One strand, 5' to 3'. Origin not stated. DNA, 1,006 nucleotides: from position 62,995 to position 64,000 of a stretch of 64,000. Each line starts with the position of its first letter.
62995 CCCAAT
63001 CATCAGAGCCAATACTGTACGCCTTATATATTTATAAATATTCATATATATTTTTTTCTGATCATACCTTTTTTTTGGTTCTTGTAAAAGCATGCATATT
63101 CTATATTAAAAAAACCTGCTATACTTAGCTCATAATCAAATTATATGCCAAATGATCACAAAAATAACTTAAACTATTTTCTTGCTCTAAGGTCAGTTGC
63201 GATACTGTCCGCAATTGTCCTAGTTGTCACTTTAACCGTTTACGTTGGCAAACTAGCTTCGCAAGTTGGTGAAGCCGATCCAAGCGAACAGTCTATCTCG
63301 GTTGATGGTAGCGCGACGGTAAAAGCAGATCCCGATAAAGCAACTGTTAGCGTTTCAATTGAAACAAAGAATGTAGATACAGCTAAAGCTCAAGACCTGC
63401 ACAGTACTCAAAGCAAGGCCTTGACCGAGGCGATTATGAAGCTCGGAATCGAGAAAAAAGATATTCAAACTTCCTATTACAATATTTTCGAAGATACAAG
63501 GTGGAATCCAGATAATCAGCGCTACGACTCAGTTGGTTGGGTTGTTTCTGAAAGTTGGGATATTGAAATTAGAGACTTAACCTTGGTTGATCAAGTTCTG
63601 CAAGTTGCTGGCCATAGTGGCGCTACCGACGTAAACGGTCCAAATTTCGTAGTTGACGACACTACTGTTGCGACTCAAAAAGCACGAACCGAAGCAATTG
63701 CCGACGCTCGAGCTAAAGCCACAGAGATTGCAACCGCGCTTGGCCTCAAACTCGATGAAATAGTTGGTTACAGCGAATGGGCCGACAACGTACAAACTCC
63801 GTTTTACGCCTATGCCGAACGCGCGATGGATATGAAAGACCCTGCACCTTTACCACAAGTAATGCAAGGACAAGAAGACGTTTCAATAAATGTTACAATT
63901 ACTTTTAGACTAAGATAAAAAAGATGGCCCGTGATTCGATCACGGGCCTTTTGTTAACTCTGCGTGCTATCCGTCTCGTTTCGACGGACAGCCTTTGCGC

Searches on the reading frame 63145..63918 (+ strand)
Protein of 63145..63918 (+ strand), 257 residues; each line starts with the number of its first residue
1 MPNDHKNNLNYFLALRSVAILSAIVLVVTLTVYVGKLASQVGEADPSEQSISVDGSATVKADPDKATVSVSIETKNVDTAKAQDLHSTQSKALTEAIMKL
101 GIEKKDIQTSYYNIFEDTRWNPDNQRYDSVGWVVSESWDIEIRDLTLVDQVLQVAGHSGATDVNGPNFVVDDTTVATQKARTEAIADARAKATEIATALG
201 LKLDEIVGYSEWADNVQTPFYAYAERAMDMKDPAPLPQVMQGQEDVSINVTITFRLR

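Call 26: find_encoding_contigs(protein=window:63145-63918:+, flank=10000, max_places=2)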
Protein window:63145-63918:+ (257 aa): 24 contigs read that carry it; 2 places shown.
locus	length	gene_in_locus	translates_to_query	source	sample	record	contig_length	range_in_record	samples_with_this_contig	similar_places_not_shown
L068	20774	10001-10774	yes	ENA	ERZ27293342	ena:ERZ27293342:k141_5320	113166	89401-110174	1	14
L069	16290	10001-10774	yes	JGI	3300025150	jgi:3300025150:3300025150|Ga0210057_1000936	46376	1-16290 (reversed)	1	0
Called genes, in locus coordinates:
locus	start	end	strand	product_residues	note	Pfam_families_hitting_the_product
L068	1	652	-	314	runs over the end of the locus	PF04015:DUF362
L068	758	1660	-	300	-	PF11127:YgaP-like_TM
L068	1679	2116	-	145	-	PF22381:Staph_reg_Sar_Rot (weak), PF01047:MarR (weak)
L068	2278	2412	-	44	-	-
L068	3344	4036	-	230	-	PF05552:MS_channel_1st_1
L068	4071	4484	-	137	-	PF00814:TsaD (weak)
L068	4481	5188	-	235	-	-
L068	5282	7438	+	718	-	-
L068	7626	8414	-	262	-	PF09992:NAGPA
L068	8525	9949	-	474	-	PF13365:Trypsin_2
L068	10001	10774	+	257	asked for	PF04402:SIMPL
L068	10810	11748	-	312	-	-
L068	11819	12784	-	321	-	PF01073:3Beta_HSD, PF01370:Epimerase, PF16363:GDP_Man_Dehyd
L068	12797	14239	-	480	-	PF00478:IMPDH, PF01070:FMN_dh (faint), PF03060:NMO (faint), PF00571:CBS, PF00977:His_biosynth (weak)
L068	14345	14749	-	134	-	PF16320:Ribosomal_L12_N, PF00542:Ribosomal_L12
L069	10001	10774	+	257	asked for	PF04402:SIMPL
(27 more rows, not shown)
